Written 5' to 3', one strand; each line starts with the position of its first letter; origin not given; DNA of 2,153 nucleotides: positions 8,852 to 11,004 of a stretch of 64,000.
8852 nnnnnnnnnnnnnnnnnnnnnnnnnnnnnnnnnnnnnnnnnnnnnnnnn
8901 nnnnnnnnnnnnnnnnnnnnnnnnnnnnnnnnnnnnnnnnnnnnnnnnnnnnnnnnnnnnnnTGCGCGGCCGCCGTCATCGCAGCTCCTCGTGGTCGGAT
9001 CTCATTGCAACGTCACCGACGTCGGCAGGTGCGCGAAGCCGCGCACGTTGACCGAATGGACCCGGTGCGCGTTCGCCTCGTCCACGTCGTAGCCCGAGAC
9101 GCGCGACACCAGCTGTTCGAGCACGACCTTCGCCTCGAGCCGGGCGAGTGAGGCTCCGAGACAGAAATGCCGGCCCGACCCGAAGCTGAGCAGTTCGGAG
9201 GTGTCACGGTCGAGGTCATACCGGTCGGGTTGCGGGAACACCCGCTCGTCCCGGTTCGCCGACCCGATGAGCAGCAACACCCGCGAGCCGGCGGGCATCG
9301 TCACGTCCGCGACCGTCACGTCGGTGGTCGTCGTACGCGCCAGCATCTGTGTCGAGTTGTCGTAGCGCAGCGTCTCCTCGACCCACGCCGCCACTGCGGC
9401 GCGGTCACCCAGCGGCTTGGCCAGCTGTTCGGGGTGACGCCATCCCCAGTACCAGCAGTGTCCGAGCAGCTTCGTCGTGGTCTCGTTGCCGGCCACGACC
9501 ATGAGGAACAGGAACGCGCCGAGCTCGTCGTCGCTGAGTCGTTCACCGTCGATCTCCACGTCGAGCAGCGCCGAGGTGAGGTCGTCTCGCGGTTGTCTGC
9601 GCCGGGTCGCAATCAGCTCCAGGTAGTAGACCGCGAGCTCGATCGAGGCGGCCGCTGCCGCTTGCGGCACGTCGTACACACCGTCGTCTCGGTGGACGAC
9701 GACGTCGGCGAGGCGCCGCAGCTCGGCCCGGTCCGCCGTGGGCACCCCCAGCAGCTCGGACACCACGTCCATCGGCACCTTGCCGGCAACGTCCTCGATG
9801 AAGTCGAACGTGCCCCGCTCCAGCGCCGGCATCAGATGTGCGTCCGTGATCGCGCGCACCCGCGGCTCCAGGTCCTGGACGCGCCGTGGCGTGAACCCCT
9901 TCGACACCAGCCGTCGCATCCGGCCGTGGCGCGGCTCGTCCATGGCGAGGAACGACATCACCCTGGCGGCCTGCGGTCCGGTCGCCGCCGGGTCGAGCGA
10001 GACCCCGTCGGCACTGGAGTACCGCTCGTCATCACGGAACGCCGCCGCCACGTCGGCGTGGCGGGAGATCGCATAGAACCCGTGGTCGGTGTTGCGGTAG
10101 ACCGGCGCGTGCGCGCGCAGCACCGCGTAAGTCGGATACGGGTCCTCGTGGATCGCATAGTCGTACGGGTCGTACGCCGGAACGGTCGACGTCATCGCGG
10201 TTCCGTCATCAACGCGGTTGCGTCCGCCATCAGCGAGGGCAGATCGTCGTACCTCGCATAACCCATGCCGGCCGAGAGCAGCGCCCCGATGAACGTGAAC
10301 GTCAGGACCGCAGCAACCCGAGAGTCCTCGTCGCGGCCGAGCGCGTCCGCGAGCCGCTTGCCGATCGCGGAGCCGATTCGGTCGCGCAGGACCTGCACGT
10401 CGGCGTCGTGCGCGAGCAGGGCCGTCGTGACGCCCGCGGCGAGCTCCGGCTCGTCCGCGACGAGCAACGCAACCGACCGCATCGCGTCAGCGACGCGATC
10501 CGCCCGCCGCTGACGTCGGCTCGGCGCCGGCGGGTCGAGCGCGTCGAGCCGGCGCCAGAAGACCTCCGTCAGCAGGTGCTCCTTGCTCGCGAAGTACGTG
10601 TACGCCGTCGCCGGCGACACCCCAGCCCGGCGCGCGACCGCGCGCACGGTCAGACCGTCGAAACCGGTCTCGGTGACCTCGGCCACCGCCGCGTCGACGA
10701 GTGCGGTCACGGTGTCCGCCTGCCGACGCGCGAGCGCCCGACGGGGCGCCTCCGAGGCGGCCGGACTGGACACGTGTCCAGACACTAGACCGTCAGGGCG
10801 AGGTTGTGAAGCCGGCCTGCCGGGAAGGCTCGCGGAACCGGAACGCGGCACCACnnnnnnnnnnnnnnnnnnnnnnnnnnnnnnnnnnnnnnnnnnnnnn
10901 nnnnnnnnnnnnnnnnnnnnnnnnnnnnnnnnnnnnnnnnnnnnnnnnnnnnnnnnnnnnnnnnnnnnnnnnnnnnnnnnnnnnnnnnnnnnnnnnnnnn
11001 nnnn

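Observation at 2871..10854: Sterol-type operon with three P450s (CYP51, CYP142-like, CYP123-like), a ferredoxin, an orphan binding protein and a cofactor-free isomerase-like gene, under a TetR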

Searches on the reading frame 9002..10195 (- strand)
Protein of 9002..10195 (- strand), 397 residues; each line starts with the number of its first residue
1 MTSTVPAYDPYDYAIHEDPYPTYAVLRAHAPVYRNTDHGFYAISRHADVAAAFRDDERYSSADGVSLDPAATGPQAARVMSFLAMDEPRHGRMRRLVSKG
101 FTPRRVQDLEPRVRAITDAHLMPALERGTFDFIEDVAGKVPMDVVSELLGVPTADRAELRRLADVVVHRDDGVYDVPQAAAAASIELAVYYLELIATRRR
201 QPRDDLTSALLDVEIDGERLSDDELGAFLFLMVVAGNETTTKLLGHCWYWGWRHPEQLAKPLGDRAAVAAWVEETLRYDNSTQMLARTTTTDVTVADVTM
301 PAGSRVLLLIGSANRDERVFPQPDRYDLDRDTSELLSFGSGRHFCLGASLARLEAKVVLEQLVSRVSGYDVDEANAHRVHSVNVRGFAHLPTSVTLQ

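Call 4: search_protein_families(library=pfam, proteins=[window:9002-10195:-])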
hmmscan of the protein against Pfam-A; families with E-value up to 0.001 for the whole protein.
window:9002-10195:- (397 aa): 1 family
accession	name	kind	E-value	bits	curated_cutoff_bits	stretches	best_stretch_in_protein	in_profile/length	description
PF00067.27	p450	-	2.4e-28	99.6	22.8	1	269-365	325-431/462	Cytochrome P450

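Call 5: search_protein_families(library=ncbifam, proteins=[window:9002-10195:-])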
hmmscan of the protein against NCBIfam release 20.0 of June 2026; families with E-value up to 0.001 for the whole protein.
window:9002-10195:- (397 aa): 9 families
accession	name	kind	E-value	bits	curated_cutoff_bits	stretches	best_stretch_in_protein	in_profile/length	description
TIGR04538.1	P450_cycloAA_1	subfamily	4.2e-50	170.7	500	1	11-390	3-390/395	cytochrome P450, cyclodipeptide synthase-associated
NF041177.1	Cyp119_Thmprot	equivalog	9.2e-48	162.9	680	1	81-392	67-364/368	cytochrome P450 Cyp119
TIGR04515.1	P450_rel_GT_act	subfamily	6e-43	147.7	343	1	15-392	29-385/386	P450-derived glycosyltransferase activator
NF045816.1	PentlenlactSyn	equivalog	4.6e-41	140.8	700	1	41-370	39-370/396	pentalenolactone synthase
TIGR04458.1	CYP450_TxtE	equivalog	2.6e-39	135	500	1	13-372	7-381/403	4-nitrotryptophan synthase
NF041802.1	P450_SolI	exception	5.5e-38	130.5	850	1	71-391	98-419/424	solanimycin biosynthesis cytochrome P450 SolI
NF050147.1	aminopyruv_ApyO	equivalog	9.4e-16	57.5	525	1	50-366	48-393/444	RiPP biosynthesis cytochrome P450 ApyO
NF045812.1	PentlenOxigase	equivalog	1.1e-15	57.5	800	1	197-366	211-409/444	pentalenene oxygenase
NF051859.1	AlbFlvMonOxTrpSyn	equivalog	7.1e-07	28.2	700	1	186-366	218-427/457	bifunctional albaflavenone monooxygenase/terpene synthase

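Call 8: search_solved_structures(query=window:9002-10195:-, max_evalue=1e-20)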
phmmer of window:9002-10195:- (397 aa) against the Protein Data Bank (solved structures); distinct sequences matched with E-value up to 1e-20: 369 (the best 60 are shown).
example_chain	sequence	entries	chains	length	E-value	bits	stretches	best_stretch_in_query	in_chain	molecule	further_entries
6gmf_A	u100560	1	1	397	1.4e-77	264.8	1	17-368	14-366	Putative cytochrome P450 hydroxylase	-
8vxi_A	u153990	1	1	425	3e-77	263.7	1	17-394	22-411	CYP125MRCA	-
8vxg_A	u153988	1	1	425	2.9e-76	260.5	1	17-394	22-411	CYP125MRCA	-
8yhn_A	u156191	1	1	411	3.3e-67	230.6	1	7-366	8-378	Cytochrome P450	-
3a4g_A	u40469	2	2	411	1.2e-63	219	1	6-391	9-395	Vitamin D hydroxylase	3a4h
3a4z_A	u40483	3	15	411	1.2e-63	218.9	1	6-392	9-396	Vitamin D hydroxylase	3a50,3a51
5vws_A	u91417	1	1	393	1.3e-63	218.8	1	25-366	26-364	Cytochrome P450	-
5gnm_A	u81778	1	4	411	2.1e-63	218.1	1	6-391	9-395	Vitamin D(3) 25-hydroxylase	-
3vrm_A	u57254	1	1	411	6.2e-63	216.6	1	6-391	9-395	Vitamin D(3) 25-hydroxylase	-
5gnl_A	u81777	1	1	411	1.3e-62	215.6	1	6-391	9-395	Vitamin D(3) 25-hydroxylase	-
2wgy_A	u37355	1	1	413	1.7e-62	215.1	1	18-375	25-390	CYTOCHROME P450 130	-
2wh8_A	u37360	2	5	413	5.5e-62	213.5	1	18-375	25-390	PUTATIVE CYTOCHROME P450 130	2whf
2uuq_A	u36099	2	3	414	5.6e-62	213.5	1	18-375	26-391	CYTOCHROME P450 130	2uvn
2vz7_A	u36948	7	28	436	8.1e-62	212.9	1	17-390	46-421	CYTOCHROME P450 MONOOXYGENASE | CYTOCHROME P450 HYDROXYLASE PIKC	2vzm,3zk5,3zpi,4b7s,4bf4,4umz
2whw_A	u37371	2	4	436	8.1e-62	212.9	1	17-390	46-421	CYTOCHROME P450 MONOOXYGENASE | CYTOCHROME P450 HYDROXYLASE PIKC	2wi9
8gue_A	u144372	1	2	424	1.1e-61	212.5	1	17-390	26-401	Cytochrome P450 monooxygenase PikC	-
2bvj_A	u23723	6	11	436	1.1e-61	212.4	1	17-390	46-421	CYTOCHROME P450 MONOOXYGENASE | CYTOCHROME P450 HYDROXYLASE PIKC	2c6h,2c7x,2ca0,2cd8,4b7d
7xbm_A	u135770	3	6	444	1.3e-61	212.3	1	17-390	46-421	Cytochrome P450 monooxygenase PikC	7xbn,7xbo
7wex_A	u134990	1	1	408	4.9e-60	207.1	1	14-392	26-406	Cytochrome P450 hydroxylase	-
7y97_A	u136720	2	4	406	8.8e-60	206.2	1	18-371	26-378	Cytochrome P450 monooxygenase YjiB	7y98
7y9o_A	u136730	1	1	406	1.3e-59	205.7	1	18-370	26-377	Cytochrome P450 monooxygenase YjiB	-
8w6z_A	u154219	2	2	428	1.5e-56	195.5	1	17-392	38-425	Cytochrome P450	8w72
3r9b_A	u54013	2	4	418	1.6e-56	195.5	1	12-369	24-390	CYTOCHROME P450 164A2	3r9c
5ofq_A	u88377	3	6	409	2.7e-56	194.7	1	77-366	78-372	Cytochrome P450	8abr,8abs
9vgm_A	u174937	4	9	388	3.3e-56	194.4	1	23-374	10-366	Cytochrome P450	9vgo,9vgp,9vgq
1jip_A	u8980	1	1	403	7.6e-56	193.3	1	13-392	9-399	CYTOCHROME P450 107A1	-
1egy_A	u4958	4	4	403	9e-56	193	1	13-392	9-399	CYTOCHROME P450ERYF | CYTOCHROME P450 107A1 | CYTOCHROME P450 ERYF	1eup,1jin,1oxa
1jio_A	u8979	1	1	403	1.2e-55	192.7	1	13-392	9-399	CYTOCHROME P450 107A1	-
6bld_A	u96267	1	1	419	1.4e-55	192.4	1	34-366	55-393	Cytochrome P450 268A2 Cyp268A2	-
9vgn_A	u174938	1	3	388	2.9e-55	191.3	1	23-374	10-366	Cytochrome P450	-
5l90_A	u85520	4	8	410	3.3e-55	191.2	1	18-370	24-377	Cytochrome P450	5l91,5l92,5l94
2jjn_A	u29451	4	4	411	7.1e-55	190.1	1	25-392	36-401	CYTOCHROME P450 113A1 | ERYTHROMYCIN B/D C-12 HYDROXYLASE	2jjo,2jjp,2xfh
4rm4_A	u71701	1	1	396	2.2e-54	188.4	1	18-365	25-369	Cytochrome P450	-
4l0e_A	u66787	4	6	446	2.8e-54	188.1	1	3-394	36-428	P450 monooxygenase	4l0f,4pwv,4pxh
4e2p_A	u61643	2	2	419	3.5e-54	187.8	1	79-369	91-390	Cytochrome P450 107B1 (P450CVIIB1)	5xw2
5cje_A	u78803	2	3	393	6.1e-54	187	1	11-392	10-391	Cytochrome P450 hydroxylase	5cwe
3ejb_B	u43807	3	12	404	7.1e-54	186.8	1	17-371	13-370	Biotin biosynthesis cytochrome P450-like enzyme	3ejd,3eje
5dqn_A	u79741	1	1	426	1.4e-53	185.8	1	37-364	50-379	Cytochrome P450 CYP125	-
2xkr_A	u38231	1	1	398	1.9e-53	185.4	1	18-367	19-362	PUTATIVE CYTOCHROME P450 142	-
4apy_A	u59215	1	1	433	1.9e-53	185.4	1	37-364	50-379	P450 HEME-THIOLATE PROTEIN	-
8gdi_A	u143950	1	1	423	3.1e-53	184.7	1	37-392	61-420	Cytochrome P450 124A1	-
6cvc_A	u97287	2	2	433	3.1e-53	184.6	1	37-392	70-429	Cytochrome P450 124A1, Cyp124A1 | Cytochrome P450 124A1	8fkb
8fjo_A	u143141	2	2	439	3.2e-53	184.6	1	38-392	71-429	Cytochrome P450 124A1, Cyp124A1 | Cytochrome P450 124A1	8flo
7smz_A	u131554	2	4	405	5.2e-53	183.9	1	20-369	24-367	Cytochrome P450 142A3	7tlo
2wm4_A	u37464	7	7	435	7.3e-53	183.4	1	37-391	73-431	PUTATIVE CYTOCHROME P450 124 | Methyl-branched lipid omega-hydroxylase | CYP124 in complex with inhibitor carbethoxyhexyl imidazole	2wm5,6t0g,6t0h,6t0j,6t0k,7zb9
2yoo_A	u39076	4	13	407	1e-52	182.9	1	22-367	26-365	P450 HEME-THIOLATE PROTEIN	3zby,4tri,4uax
8fie_A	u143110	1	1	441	1.2e-52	182.7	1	17-365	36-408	Cytochrome P450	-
7sh5_A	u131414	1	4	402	1.9e-52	182.1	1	20-369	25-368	Cytochrome P450 142A3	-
8fib_A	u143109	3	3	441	3.1e-52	181.4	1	17-365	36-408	Cytochrome P450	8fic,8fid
5li6_A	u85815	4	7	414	3.8e-52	181.1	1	19-376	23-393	Putative cytochrome P450 126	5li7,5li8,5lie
4ggv_A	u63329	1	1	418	4.8e-52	180.7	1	27-370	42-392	Cytochrome P450 superfamily protein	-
9cjg_A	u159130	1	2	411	1.3e-51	179.3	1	11-392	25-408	Cytochrome P450-G9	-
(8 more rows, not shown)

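Call 29: find_homologous_proteins(query=window:9002-10195:-, max_evalue=1e-40)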
Query window:9002-10195:- (397 aa): 7998 proteins with E <= 1e-40 among 8000 candidates; the best 120 are listed.
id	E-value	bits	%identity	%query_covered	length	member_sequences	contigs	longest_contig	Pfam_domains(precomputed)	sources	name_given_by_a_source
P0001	1.5e-234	796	89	99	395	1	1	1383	PF00067.28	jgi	jgi:hypothetical protein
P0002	3.4e-233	792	89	99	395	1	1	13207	PF00067.28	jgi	jgi:hypothetical protein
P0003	3.6e-233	792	89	99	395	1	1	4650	PF00067.28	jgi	jgi:hypothetical protein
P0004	1.6e-232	790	88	100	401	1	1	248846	PF00067.28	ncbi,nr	ncbi:MAG TPA: cytochrome P450 [Mycobacteriales bacterium]|nr:cytochrome P450 [Mycobacteriales bacter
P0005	1.8e-232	790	88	99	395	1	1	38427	PF00067.28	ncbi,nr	ncbi:MAG TPA: cytochrome P450 [Mycobacteriales bacterium]|nr:cytochrome P450 [Mycobacteriales bacter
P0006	1.7e-230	783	87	100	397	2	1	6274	PF00067.28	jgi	jgi:hypothetical protein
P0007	2.0e-230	783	87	100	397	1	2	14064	PF00067.28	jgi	jgi:hypothetical protein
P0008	6.1e-226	768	86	100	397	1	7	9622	PF00067.28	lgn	-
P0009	7.6e-226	768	86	100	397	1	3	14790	PF00067.28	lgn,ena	-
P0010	2.5e-225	766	85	100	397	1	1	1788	PF00067.28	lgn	-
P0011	2.2e-222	756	85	100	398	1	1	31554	PF00067.28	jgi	jgi:cytochrome P450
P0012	3.4e-222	756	85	100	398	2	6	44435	PF00067.28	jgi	jgi:cytochrome P450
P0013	2.0e-218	743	84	99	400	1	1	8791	PF00067.28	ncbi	ncbi:MAG: cytochrome P450 [Mycobacteriales bacterium]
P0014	7.8e-218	741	82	99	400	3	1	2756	PF00067.28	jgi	jgi:cytochrome P450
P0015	2.3e-217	740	83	99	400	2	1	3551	PF00067.28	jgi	jgi:cytochrome P450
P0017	2.8e-216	736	82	100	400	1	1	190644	PF00067.28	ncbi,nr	ncbi:MAG TPA: cytochrome P450 [Mycobacteriales bacterium]|nr:cytochrome P450 [Mycobacteriales bacter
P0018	2.1e-214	730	81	99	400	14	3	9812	PF00067.28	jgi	jgi:cytochrome P450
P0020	9.9e-214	728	81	99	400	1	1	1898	PF00067.28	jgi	jgi:cytochrome P450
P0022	2.9e-213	726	82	99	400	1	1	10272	PF00067.28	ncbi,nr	ncbi:MAG TPA: cytochrome P450 [Mycobacteriales bacterium]|nr:cytochrome P450 [Mycobacteriales bacter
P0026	6.6e-212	722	81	99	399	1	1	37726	PF00067.28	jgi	jgi:cytochrome P450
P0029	2.2e-211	720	82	99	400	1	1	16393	PF00067.28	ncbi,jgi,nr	ncbi:MAG TPA: cytochrome P450 [Mycobacteriales bacterium]|jgi:hypothetical protein|nr:cytochrome P45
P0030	2.3e-211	720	81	99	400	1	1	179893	PF00067.28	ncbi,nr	ncbi:MAG TPA: cytochrome P450 [Mycobacteriales bacterium]|nr:cytochrome P450 [Mycobacteriales bacter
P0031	3.5e-211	719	81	98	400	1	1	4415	PF00067.28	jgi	jgi:cytochrome P450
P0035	2.8e-209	713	81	99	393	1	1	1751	PF00067.28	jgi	jgi:cytochrome P450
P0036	5.6e-209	712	78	99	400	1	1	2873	PF00067.28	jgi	jgi:cytochrome P450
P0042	3.0e-206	703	78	100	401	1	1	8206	PF00067.28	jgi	jgi:cytochrome P450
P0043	5.2e-206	702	77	100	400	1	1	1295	PF00067.28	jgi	jgi:cytochrome P450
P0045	4.2e-205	699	78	99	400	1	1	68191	PF00067.28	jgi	jgi:cytochrome P450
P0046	3.1e-204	697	77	99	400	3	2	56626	PF00067.28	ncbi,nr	ncbi:MAG: cytochrome P450 [Frankiaceae bacterium]|nr:cytochrome P450 [Frankiaceae bacterium] MBV9872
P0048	1.9e-202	691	86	92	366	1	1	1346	PF00067.28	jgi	jgi:cytochrome P450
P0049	8.8e-202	688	76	98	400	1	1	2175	PF00067.28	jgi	jgi:cytochrome P450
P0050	1.4e-201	688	76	98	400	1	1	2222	PF00067.28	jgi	jgi:cytochrome P450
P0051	1.3e-199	681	76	100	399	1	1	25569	PF00067.28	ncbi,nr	ncbi:MAG TPA: cytochrome P450 [Mycobacteriales bacterium]|nr:cytochrome P450 [Mycobacteriales bacter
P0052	6.4e-199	679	76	99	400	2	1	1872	PF00067.28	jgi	jgi:cytochrome P450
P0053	3.3e-197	673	76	98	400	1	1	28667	PF00067.28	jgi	jgi:cytochrome P450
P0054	4.2e-197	673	77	99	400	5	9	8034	PF00067.28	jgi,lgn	jgi:cytochrome P450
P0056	1.0e-194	665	74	99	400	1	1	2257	PF00067.28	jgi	jgi:cytochrome P450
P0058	2.0e-192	658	73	100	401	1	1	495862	PF00067.28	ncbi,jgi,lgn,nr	ncbi:MAG: hypothetical protein QOG53_367 [Frankiales bacterium]|jgi:cytochrome P450|nr:hypothetical 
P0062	3.4e-186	637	72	99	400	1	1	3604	PF00067.28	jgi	jgi:cytochrome P450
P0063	6.9e-186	636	73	100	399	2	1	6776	PF00067.28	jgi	jgi:cytochrome P450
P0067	1.1e-182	626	70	99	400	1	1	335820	PF00067.28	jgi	jgi:cytochrome P450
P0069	1.7e-182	625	72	99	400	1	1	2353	PF00067.28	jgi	jgi:cytochrome P450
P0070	4.4e-182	624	71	99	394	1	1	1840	PF00067.28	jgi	jgi:cytochrome P450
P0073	1.3e-181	622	71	99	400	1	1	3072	PF00067.28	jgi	jgi:cytochrome P450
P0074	1.9e-181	622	72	99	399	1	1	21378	PF00067.28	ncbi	ncbi:MAG: cytochrome P450 [Mycobacteriales bacterium]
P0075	6.0e-181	620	70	99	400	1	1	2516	PF00067.28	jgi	jgi:cytochrome P450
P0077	1.4e-180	619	72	98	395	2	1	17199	PF00067.28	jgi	jgi:cytochrome P450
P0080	2.4e-180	618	69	100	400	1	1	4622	PF00067.28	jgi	jgi:cytochrome P450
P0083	3.8e-180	617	73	100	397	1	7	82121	PF00067.28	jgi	jgi:cytochrome P450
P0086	5.1e-180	617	70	98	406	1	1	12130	PF00067.28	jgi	jgi:cytochrome P450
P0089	2.5e-179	615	72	99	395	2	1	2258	PF00067.28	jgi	jgi:cytochrome P450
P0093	4.3e-179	614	68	99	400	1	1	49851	PF00067.28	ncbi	ncbi:MAG: cytochrome P450 [Acidimicrobiales bacterium]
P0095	7.4e-179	613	70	97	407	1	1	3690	PF00067.28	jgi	jgi:cytochrome P450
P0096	1.7e-178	612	71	99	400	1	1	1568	PF00067.28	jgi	jgi:cytochrome P450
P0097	2.1e-178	612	69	98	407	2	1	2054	PF00067.28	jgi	jgi:cytochrome P450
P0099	4.4e-178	610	70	100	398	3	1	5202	PF00067.28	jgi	jgi:cytochrome P450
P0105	1.2e-177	609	72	99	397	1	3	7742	PF00067.28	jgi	jgi:cytochrome P450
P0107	2.1e-177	608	70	99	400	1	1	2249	PF00067.28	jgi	jgi:cytochrome P450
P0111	2.4e-177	608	70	98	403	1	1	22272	PF00067.28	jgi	jgi:cytochrome P450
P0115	7.7e-177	606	68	98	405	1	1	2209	PF00067.28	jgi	jgi:cytochrome P450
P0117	1.1e-176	606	68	100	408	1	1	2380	PF00067.28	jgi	jgi:cytochrome P450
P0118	1.6e-176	605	68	98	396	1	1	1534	PF00067.28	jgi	jgi:cytochrome P450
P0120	2.0e-176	605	70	99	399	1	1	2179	PF00067.28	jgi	jgi:cytochrome P450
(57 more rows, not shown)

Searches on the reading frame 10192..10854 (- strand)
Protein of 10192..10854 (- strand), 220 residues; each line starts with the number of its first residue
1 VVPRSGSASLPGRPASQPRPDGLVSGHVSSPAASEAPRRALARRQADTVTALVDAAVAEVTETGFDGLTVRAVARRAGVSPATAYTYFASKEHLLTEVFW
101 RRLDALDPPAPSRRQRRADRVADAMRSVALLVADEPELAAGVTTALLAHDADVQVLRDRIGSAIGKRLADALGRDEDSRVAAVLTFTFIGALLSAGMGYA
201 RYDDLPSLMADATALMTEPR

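Call 4: search_protein_families(library=pfam, proteins=[window:10192-10854:-])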
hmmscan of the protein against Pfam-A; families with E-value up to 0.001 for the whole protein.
window:10192-10854:- (220 aa): 2 families
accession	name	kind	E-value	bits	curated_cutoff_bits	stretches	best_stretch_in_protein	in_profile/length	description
PF00440.29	TetR_N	-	9.7e-15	54.5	24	1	52-98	1-47/47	Bacterial regulatory proteins, tetR family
PF13560.12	HTH_31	-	0.00023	21.8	27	1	46-105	13-52/64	Helix-turn-helix domain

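Call 5: search_protein_families(library=ncbifam, proteins=[window:10192-10854:-])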
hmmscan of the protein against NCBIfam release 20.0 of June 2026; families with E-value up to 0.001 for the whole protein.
window:10192-10854:- (220 aa): 16 families
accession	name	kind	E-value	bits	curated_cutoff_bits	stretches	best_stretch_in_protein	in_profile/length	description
NF033703.1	transcr_KstR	equivalog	3.5e-13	49.6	280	1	45-179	5-142/185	cholesterol catabolism transcriptional regulator KstR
TIGR03384.1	betaine_BetI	equivalog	5.5e-11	42.5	201.3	1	50-110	11-71/189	choline-binding transcriptional repressor BetI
NF001978.0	PRK00767.1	equivalog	1e-10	41.8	118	1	51-128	13-90/197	transcriptional regulator BetI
NF041196.1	ScbR_bind_reg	equivalog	4.1e-09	36.9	150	1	44-146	3-108/191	ScbR family autoregulator-binding transcription factor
NF053878.1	FATransRegFadRBac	equivalog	5.1e-09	36.2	200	1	50-106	6-62/190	fatty acid metabolism transcriptional regulator FadR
TIGR03968.1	mycofact_TetR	equivalog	2.3e-08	33.9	224.9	1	41-128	3-88/190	mycofactocin system transcriptional regulator MftR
NF037937.1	septum_RefZ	equivalog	1.8e-06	27.9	180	1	51-100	3-52/195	forespore capture DNA-binding protein RefZ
NF038211.1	MFT_alt_reg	equivalog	3.4e-06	27.6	285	1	51-115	5-69/193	mycofactocin system transcriptional regulator MftR2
TIGR03613.1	RutR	equivalog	5.9e-06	26.3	368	1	48-107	9-68/202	pyrimidine utilization regulatory protein R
NF050111.1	TransRegSACE7040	equivalog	1.6e-05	24.9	250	1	51-158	5-108/186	SACE_7040 family transcriptional regulator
NF051457.1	acryl_TF_AcuR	equivalog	2.7e-05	23.6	247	1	42-98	12-68/204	acrylate utilization transcriptional regulator AcuR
NF011584.0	PRK15008.1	equivalog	3.7e-05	23.7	230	1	48-107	19-78/212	HTH-type transcriptional regulator RutR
NF008402.0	PRK11202.1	equivalog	6.1e-05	22.8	151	1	42-93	6-58/211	HTH-type transcriptional repressor FabR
NF011572.0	PRK14996.1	equivalog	6.9e-05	22.8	144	1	51-107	12-68/192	TetR family transcriptional regulator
NF053516.1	TranRepPrsAVib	equivalog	0.00028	20.7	300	1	45-108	4-67/208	TetR family transcriptional repressor PsrA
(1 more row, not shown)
